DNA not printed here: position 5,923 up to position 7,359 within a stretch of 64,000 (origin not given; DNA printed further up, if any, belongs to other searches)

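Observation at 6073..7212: GT10-type alpha-1,3/4-fucosyltransferase signature in an archaeon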

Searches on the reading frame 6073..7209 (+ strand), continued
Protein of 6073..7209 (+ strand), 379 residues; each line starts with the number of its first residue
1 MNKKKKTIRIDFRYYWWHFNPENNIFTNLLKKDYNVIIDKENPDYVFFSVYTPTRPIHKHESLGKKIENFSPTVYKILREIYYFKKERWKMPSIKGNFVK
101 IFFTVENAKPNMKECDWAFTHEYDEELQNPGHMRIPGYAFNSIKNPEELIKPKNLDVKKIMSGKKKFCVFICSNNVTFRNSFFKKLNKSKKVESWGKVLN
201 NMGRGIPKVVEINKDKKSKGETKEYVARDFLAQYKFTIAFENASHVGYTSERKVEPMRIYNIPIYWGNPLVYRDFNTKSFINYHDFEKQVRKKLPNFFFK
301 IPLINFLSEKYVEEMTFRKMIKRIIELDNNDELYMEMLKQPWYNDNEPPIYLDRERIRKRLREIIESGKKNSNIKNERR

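Call 32: find_encoding_contigs(protein=P0010, flank=10000, max_places=1)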
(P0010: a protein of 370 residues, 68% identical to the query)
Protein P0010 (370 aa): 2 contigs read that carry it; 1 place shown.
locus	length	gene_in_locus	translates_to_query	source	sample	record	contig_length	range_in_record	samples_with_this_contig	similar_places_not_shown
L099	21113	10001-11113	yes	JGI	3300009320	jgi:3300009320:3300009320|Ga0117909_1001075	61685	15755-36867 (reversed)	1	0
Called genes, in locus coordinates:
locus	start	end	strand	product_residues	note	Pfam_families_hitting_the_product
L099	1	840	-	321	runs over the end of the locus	PF01073:3Beta_HSD, PF01370:Epimerase, PF02719:Polysacc_synt_2, PF04321:RmlD_sub_bind, PF16363:GDP_Man_Dehyd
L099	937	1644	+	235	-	PF00483:NTP_transferase, PF12804:NTP_transf_3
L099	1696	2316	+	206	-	PF13489:Methyltransf_23, PF07021:MetW, PF13847:Methyltransf_31, PF08241:Methyltransf_11, PF08242:Methyltransf_12, PF13649:Methyltransf_25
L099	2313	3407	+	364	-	PF13439:Glyco_transf_4, PF13477:Glyco_trans_4_2 (weak), PF00534:Glycos_transf_1, PF13524:Glyco_trans_1_2, PF13692:Glyco_trans_1_4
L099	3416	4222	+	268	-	PF13489:Methyltransf_23, PF13847:Methyltransf_31, PF08241:Methyltransf_11, PF08242:Methyltransf_12 (weak), PF13649:Methyltransf_25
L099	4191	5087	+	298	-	PF13692:Glyco_trans_1_4 (weak), PF00534:Glycos_transf_1 (weak)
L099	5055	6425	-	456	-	PF01554:MatE (weak), PF01943:Polysacc_synt, PF13440:Polysacc_synt_3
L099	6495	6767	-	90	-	-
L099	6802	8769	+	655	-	PF00483:NTP_transferase, PF00571:CBS (faint), PF00288:GHMP_kinases_N, PF08544:GHMP_kinases_C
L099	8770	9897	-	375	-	PF01041:DegT_DnrJ_EryC1, PF00155:Aminotran_1_2 (weak), PF01212:Beta_elim_lyase (weak)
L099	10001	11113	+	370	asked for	PF18025:FucT_N (weak), PF00852:Glyco_transf_10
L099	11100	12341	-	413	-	PF08421:Methyltransf_13, PF13489:Methyltransf_23, PF13847:Methyltransf_31 (weak), PF08241:Methyltransf_11 (weak), PF08242:Methyltransf_12, PF08484:Methyltransf_14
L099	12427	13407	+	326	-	PF01073:3Beta_HSD, PF01370:Epimerase, PF02719:Polysacc_synt_2, PF04321:RmlD_sub_bind (faint), PF07993:NAD_binding_4, PF16363:GDP_Man_Dehyd, PF02719:Polysacc_synt_2 (weak)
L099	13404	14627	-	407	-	PF03446:NAD_binding_2, PF03721:UDPG_MGDP_dh_N, PF00984:UDPG_MGDP_dh, PF03720:UDPG_MGDP_dh_C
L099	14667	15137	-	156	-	-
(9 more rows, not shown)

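Call 33: find_encoding_contigs(protein=P0011, flank=10000, max_places=1)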
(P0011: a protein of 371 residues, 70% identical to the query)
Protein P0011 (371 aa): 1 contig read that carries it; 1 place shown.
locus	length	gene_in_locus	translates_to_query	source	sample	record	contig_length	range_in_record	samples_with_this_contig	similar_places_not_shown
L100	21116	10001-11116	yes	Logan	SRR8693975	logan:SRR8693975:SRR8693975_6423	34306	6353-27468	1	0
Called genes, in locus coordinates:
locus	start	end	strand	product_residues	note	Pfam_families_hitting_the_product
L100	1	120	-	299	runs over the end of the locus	PF25072:DUF7796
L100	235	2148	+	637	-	PF00483:NTP_transferase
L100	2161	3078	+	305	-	PF00535:Glycos_transf_2, PF13641:Glyco_tranf_2_3, PF13632:Glyco_trans_2_3 (weak)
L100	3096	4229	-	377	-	PF01041:DegT_DnrJ_EryC1, PF00266:Aminotran_5 (weak)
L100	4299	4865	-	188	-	PF05175:MTS (faint), PF13489:Methyltransf_23, PF07021:MetW (weak), PF13847:Methyltransf_31, PF13649:Methyltransf_25, PF08241:Methyltransf_11, PF08242:Methyltransf_12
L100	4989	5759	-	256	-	PF00483:NTP_transferase, PF12804:NTP_transf_3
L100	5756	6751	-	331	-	PF01073:3Beta_HSD, PF01370:Epimerase, PF02719:Polysacc_synt_2, PF04321:RmlD_sub_bind, PF07993:NAD_binding_4 (faint), PF16363:GDP_Man_Dehyd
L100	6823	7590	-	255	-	PF03567:Sulfotransfer_2 (faint)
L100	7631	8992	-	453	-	PF01943:Polysacc_synt, PF13440:Polysacc_synt_3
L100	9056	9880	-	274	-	PF00685:Sulfotransfer_1, PF13469:Sulfotransfer_3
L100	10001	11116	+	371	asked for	PF18025:FucT_N (weak), PF00852:Glyco_transf_10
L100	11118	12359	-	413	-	PF08421:Methyltransf_13, PF13489:Methyltransf_23, PF08242:Methyltransf_12, PF08484:Methyltransf_14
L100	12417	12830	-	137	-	-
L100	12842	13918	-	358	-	PF01370:Epimerase, PF02719:Polysacc_synt_2 (weak), PF16363:GDP_Man_Dehyd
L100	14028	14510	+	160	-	PF08241:Methyltransf_11 (weak)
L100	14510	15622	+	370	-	PF00155:Aminotran_1_2 (weak), PF01041:DegT_DnrJ_EryC1, PF00266:Aminotran_5 (weak)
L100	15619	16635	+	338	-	PF01370:Epimerase, PF04321:RmlD_sub_bind, PF16363:GDP_Man_Dehyd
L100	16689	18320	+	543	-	PF08421:Methyltransf_13, PF13489:Methyltransf_23, PF08484:Methyltransf_14, PF14667:Polysacc_synt_C (faint)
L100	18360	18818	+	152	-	PF00293:NUDIX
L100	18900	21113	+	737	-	PF00224:PK, PF14306:PUA_2, PF01747:ATP-sulfurylase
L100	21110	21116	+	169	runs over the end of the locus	PF01583:APS_kinase, PF13238:AAA_18 (weak), PF13671:AAA_33 (weak)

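Call 34: find_encoding_contigs(protein=P0014, flank=10000, max_places=1)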
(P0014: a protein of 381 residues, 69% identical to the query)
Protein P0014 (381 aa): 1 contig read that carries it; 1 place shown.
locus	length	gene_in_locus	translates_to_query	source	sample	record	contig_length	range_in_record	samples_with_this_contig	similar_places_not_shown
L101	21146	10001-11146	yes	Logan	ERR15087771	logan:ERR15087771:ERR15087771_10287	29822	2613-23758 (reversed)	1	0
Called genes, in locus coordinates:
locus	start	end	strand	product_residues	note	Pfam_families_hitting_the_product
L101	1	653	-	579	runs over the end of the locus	PF08421:Methyltransf_13, PF13489:Methyltransf_23, PF08241:Methyltransf_11 (weak), PF08242:Methyltransf_12 (weak), PF13649:Methyltransf_25 (faint), PF08484:Methyltransf_14, PF14667:Polysacc_synt_C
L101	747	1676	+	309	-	PF00535:Glycos_transf_2, PF13641:Glyco_tranf_2_3, PF13632:Glyco_trans_2_3 (weak)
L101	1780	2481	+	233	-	PF25087:GMPPB_C (faint), PF17836:PglD_N (weak), PF25084:LbH_EIF2B (weak), PF00132:Hexapep, PF14602:Hexapep_2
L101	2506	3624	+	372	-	PF01041:DegT_DnrJ_EryC1, PF00155:Aminotran_1_2, PF01212:Beta_elim_lyase (faint)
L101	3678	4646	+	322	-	PF01073:3Beta_HSD, PF01370:Epimerase, PF02719:Polysacc_synt_2, PF04321:RmlD_sub_bind, PF07993:NAD_binding_4, PF13460:NAD_binding_10, PF16363:GDP_Man_Dehyd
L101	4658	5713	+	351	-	PF01073:3Beta_HSD, PF01370:Epimerase, PF02719:Polysacc_synt_2 (faint), PF16363:GDP_Man_Dehyd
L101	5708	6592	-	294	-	PF00483:NTP_transferase, PF12804:NTP_transf_3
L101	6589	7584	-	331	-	PF00106:adh_short (weak), PF01073:3Beta_HSD, PF01370:Epimerase, PF02719:Polysacc_synt_2, PF04321:RmlD_sub_bind, PF07993:NAD_binding_4, PF16363:GDP_Man_Dehyd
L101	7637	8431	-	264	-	PF03567:Sulfotransfer_2 (faint)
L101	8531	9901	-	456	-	PF01943:Polysacc_synt, PF13440:Polysacc_synt_3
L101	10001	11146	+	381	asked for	PF18025:FucT_N (weak), PF00852:Glyco_transf_10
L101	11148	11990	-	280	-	PF00685:Sulfotransfer_1, PF13469:Sulfotransfer_3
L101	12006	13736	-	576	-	PF01467:CTP_transf_like, PF08421:Methyltransf_13, PF13489:Methyltransf_23, PF08242:Methyltransf_12, PF08484:Methyltransf_14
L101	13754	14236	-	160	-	PF00293:NUDIX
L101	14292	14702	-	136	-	-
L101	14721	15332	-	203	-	PF05711:TylF, PF13578:Methyltransf_24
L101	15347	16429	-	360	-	PF01370:Epimerase, PF02719:Polysacc_synt_2 (weak), PF04321:RmlD_sub_bind (weak), PF16363:GDP_Man_Dehyd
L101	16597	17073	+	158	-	PF08241:Methyltransf_11 (weak), PF13649:Methyltransf_25 (weak)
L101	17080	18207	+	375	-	PF00155:Aminotran_1_2 (weak), PF01041:DegT_DnrJ_EryC1, PF01212:Beta_elim_lyase (weak), PF00266:Aminotran_5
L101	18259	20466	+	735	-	PF00224:PK, PF14306:PUA_2, PF01747:ATP-sulfurylase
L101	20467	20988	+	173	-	PF01583:APS_kinase, PF13671:AAA_33 (faint), PF13238:AAA_18 (faint)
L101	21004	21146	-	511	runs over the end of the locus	PF03176:MMPL (weak), PF02355:SecD_SecF_C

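Call 35: find_encoding_contigs(protein=P0019, flank=10000, max_places=1)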
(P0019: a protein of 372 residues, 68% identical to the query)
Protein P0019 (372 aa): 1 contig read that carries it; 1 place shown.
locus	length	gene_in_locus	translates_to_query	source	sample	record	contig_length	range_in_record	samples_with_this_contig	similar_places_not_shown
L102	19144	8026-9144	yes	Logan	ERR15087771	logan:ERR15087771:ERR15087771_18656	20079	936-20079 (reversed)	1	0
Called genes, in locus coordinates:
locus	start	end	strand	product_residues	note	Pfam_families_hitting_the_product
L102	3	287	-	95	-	?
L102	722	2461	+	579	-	-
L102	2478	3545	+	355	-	PF00106:adh_short, PF01073:3Beta_HSD, PF01370:Epimerase, PF02719:Polysacc_synt_2, PF04321:RmlD_sub_bind, PF05368:NmrA (weak), PF13460:NAD_binding_10, PF16363:GDP_Man_Dehyd, +2 more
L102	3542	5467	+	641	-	PF00155:Aminotran_1_2, PF00266:Aminotran_5, PF01041:DegT_DnrJ_EryC1, PF01053:Cys_Met_Meta_PP (weak), PF01212:Beta_elim_lyase, PF02348:CTP_transf_3, PF12804:NTP_transf_3 (faint)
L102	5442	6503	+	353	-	PF13302:Acetyltransf_3, PF13523:Acetyltransf_8 (faint), PF00583:Acetyltransf_1, PF13508:Acetyltransf_7 (weak), PF02698:DUF218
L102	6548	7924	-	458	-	PF01943:Polysacc_synt, PF13440:Polysacc_synt_3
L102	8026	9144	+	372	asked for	PF18025:FucT_N (weak), PF00852:Glyco_transf_10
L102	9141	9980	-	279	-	PF00685:Sulfotransfer_1, PF13469:Sulfotransfer_3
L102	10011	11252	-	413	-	PF08421:Methyltransf_13, PF13489:Methyltransf_23, PF08242:Methyltransf_12, PF08484:Methyltransf_14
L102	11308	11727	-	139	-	-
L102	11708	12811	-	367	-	PF01370:Epimerase, PF02719:Polysacc_synt_2 (weak), PF04321:RmlD_sub_bind (faint), PF16363:GDP_Man_Dehyd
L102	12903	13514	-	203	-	PF05711:TylF (weak), PF13578:Methyltransf_24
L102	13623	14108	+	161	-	PF08241:Methyltransf_11 (weak)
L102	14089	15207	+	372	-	PF00155:Aminotran_1_2, PF01041:DegT_DnrJ_EryC1, PF00266:Aminotran_5 (weak)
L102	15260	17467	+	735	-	PF00224:PK, PF14306:PUA_2, PF01747:ATP-sulfurylase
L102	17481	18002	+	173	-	PF01583:APS_kinase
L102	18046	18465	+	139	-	PF04892:VanZ-LLP1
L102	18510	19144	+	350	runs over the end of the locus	PF03102:NeuB, PF08666:SAF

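Call 37: search_protein_families(library=ncbifam, proteins=[L001:16313-17407:-, L003:420-1523:+, L100:12842-13915:-, L100:12417-12827:-, L004:12733-14754:+], max_evalue=0.00001)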
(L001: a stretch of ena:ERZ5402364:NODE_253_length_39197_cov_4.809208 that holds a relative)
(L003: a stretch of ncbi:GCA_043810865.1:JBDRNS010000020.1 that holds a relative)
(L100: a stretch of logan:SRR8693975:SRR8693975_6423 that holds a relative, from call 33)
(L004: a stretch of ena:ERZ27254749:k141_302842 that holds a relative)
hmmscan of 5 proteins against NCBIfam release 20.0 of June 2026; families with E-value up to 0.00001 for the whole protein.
L001:16313-17407:- (364 aa): 14 families
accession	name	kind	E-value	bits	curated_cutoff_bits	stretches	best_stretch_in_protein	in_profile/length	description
TIGR01472.1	gmd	equivalog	9.2e-131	436.1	415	1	5-325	1-341/342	GDP-mannose 4,6-dehydratase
TIGR01181.1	dTDP_gluc_dehyt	equivalog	7.2e-33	114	365.1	1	55-323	47-312/321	dTDP-glucose 4,6-dehydratase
TIGR04180.1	EDH_00030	hypoth_equivalog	1.5e-31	109.6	475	1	8-309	2-296/297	NAD-dependent 4,6-dehydratase LegB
TIGR02622.1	CDP_4_6_dhtase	equivalog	2.5e-25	89.4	278.45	1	4-320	4-328/352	CDP-glucose 4,6-dehydratase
TIGR01179.1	galE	equivalog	1.4e-22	80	262.3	1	9-174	4-163/332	UDP-glucose 4-epimerase GalE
NF007490.0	PRK10084.1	subfamily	4.6e-16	58.8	649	1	58-324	50-336/361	dTDP-glucose 4,6-dehydratase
NF007582.0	PRK10217.1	equivalog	1.5e-14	53.8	698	1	65-323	58-332/355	dTDP-glucose 4,6-dehydratase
NF007956.0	PRK10675.1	subfamily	6.4e-11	42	394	1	8-164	4-157/338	UDP-glucose 4-epimerase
NF011728.1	PRK15181.1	equivalog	6.3e-09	35.3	760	1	5-236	16-245/348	Vi polysaccharide biosynthesis UDP-N-acetylglucosaminuronic acid C-4 epimerase TviC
NF052578.1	StrlDmthSdmBMthl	equivalog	1.3e-08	34.9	600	1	8-170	4-146/328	sterol demethylase protein SdmB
NF043036.1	ErythonDh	equivalog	1.5e-08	34.2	325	1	8-166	4-159/321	D-erythronate dehydrogenase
TIGR01214.1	rmlD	equivalog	2.4e-07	30.1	224.05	1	9-198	4-162/285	dTDP-4-dehydrorhamnose reductase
TIGR03466.1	HpnA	hypoth_equivalog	3.5e-06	26.1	367.65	1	7-162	3-147/327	hopanoid-associated sugar epimerase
NF041015.1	UDPsulfquin_syn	equivalog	9e-06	24.9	575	0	41-158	49-168/384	UDP-sulfoquinovose synthase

L003:420-1523:+ (368 aa): 11 families
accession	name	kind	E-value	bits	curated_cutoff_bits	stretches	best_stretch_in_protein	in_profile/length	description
TIGR01472.1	gmd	equivalog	5.3e-132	440.1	415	1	34-367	1-340/342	GDP-mannose 4,6-dehydratase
TIGR04180.1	EDH_00030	hypoth_equivalog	8.4e-29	100.6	475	1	37-352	2-296/297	NAD-dependent 4,6-dehydratase LegB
TIGR01181.1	dTDP_gluc_dehyt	equivalog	3.7e-27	95.3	365.1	1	38-363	4-309/321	dTDP-glucose 4,6-dehydratase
TIGR02622.1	CDP_4_6_dhtase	equivalog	5.9e-26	91.4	278.45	1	33-169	4-139/352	CDP-glucose 4,6-dehydratase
TIGR01179.1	galE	equivalog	2.2e-22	79.3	262.3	1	37-200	3-162/332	UDP-glucose 4-epimerase GalE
NF007582.0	PRK10217.1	equivalog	1.7e-12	47.1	698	1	34-360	2-326/355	dTDP-glucose 4,6-dehydratase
NF007490.0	PRK10084.1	subfamily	7.4e-12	44.9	649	1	37-363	4-332/361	dTDP-glucose 4,6-dehydratase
NF011728.1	PRK15181.1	equivalog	1.5e-10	40.6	760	1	34-262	16-244/348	Vi polysaccharide biosynthesis UDP-N-acetylglucosaminuronic acid C-4 epimerase TviC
NF007956.0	PRK10675.1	subfamily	9.3e-10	38.1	394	1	36-189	3-155/338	UDP-glucose 4-epimerase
NF043036.1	ErythonDh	equivalog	4.2e-07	29.5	325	1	36-190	3-156/321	D-erythronate dehydrogenase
NF041015.1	UDPsulfquin_syn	equivalog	6.3e-07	28.7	575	1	65-154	46-139/384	UDP-sulfoquinovose synthase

L100:12842-13915:- (357 aa): 12 families
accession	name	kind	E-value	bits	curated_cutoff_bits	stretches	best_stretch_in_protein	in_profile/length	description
TIGR01472.1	gmd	equivalog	1.2e-128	429.1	415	1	5-325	1-341/342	GDP-mannose 4,6-dehydratase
TIGR04180.1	EDH_00030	hypoth_equivalog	1.6e-34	119.3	475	1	8-309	2-296/297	NAD-dependent 4,6-dehydratase LegB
TIGR01181.1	dTDP_gluc_dehyt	equivalog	1.2e-32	113.3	365.1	1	59-319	51-308/321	dTDP-glucose 4,6-dehydratase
TIGR02622.1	CDP_4_6_dhtase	equivalog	2.4e-23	82.8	278.45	1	4-319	5-327/352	CDP-glucose 4,6-dehydratase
TIGR01179.1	galE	equivalog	3.3e-19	68.9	262.3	1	9-164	4-153/332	UDP-glucose 4-epimerase GalE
NF007582.0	PRK10217.1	equivalog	2.4e-15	56.5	698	1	66-313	59-322/355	dTDP-glucose 4,6-dehydratase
NF007490.0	PRK10084.1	subfamily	7.7e-15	54.7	649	1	64-315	56-327/361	dTDP-glucose 4,6-dehydratase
NF043036.1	ErythonDh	equivalog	2.7e-10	39.9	325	1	8-161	4-154/321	D-erythronate dehydrogenase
NF007956.0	PRK10675.1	subfamily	1.3e-08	34.4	394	1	8-162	4-155/338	UDP-glucose 4-epimerase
TIGR03466.1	HpnA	hypoth_equivalog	9.8e-08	31.2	367.65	1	6-147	2-129/327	hopanoid-associated sugar epimerase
NF052578.1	StrlDmthSdmBMthl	equivalog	4.3e-07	30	600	1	7-222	3-202/328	sterol demethylase protein SdmB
NF011728.1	PRK15181.1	equivalog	1.3e-06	27.7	760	1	7-232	18-241/348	Vi polysaccharide biosynthesis UDP-N-acetylglucosaminuronic acid C-4 epimerase TviC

L100:12417-12827:- (136 aa): 1 family
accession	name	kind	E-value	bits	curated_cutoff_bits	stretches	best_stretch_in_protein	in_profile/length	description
TIGR04366.1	cupin_WbuC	subfamily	6.6e-11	42.2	42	1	42-131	40-126/132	WbuC family cupin fold metalloprotein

L004:12733-14754:+ (674 aa): 43 families (the best 25 are shown)
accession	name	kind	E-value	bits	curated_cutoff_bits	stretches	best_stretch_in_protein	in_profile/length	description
NF049969.1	GlMnHpPKinHddA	equivalog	1e-76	258.6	600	1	342-670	2-337/338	D-glycero-D-manno-heptose 7-phosphate kinase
NF052502.1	man1P_GTase_Rv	exception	1.7e-50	171.9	440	1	2-231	2-235/352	mannose-1-phosphate guanylyltransferase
NF049965.1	GlMnHpPGnyltfHddC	equivalog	2.9e-49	167.7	300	1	1-224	1-219/221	D-glycero-D-manno-heptose 1-phosphate guanosyltransferase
TIGR03992.1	Arch_glmU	subfamily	1.2e-41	143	292.1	1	1-240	1-241/393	bifunctional sugar-1-phosphate nucleotidylyltransferase/acetyltransferase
NF045761.1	NAMPUrTaseMurU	equivalog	1.6e-37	129.6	250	1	1-221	1-222/226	N-acetylmuramate alpha-1-phosphate uridylyltransferase MurU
TIGR02623.1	G1P_cyt_trans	equivalog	1.8e-32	112.8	300.25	2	74-212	97-233/255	glucose-1-phosphate cytidylyltransferase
NF009948.0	PRK13412.1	equivalog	1.5e-30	105.7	721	2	429-635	726-933/974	bifunctional fucokinase/fucose-1-phosphate guanylyltransferase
NF041313.1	UDPGP_AglF_Halo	equivalog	3.8e-29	101.8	400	1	1-219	1-227/234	UTP--glucose-1-phosphate uridylyltransferase AglF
TIGR00549.1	mevalon_kin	equivalog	1.9e-28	99.7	163.05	1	368-634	16-274/276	mevalonate kinase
TIGR01208.1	rmlA_long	equivalog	2.2e-28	99.2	320.25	1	2-230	1-238/353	glucose-1-phosphate thymidylyltransferase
NF041173.1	Sug_nt_acttase_Thmprot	equivalog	1.5e-22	80.1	600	1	1-241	1-242/405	bifunctional sugar-1-phosphate nucleotidylyltransferase/acetyltransferase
NF003006.0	PRK03817.1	equivalog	3.1e-22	79.1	443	1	346-498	5-156/352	galactokinase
NF003705.0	PRK05322.1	equivalog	8.2e-18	64.3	385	1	347-498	24-181/388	galactokinase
NF003036.0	PRK03926.1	equivalog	1.2e-17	63.9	403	1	372-665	25-295/302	mevalonate kinase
NF003670.0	PRK05293.1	equivalog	3.6e-17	62.4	470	1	3-230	7-262/382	glucose-1-phosphate adenylyltransferase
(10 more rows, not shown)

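Call 48: predict_structure(alignment_id=A1)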
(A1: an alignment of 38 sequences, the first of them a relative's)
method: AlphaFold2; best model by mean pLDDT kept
length: 379 residues; sequences in the alignment: 38
mean_pLDDT: 87.1   pTM: 0.86
mean pLDDT of the five models: 87.1, 86.9, 86.2, 85.2, 83.9
residues with pLDDT >= 90: 251; 70-90: 73; 50-70: 36; < 50: 19
segments of 3 or more residues with pLDDT < 50: 198-204, 216-218, 372-379
pLDDT, mean of each block of 10 residues (from residue 1): 85 90 94 97 97 74 75 74 67 94 93 96 94 92 88 95 95 81 94 66 52 55 76 95 90 92 97 97 98 96 94 98 99 98 97 95 88 47
secondary structure, 60 per line:
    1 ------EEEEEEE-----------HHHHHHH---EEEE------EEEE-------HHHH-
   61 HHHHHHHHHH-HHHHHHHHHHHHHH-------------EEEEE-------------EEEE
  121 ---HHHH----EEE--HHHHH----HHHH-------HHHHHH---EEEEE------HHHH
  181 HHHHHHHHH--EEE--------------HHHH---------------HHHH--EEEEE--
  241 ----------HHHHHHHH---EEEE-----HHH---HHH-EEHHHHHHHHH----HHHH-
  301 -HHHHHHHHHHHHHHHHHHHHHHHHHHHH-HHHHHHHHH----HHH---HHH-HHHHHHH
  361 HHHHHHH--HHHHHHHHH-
elements in order: E7-13 H25-31 E35-38 E45-48 H56-59 H61-70 H72-85 E99-103 E117-120 H124-127 E132-134 H137-141 H146-149 H157-162 E166-170 H177-189 E192-194 H209-212 H228-231 E234-238 H251-258 E262-265 H283-291 H296-299 H302-329 H331-339 H354-367 H370-378
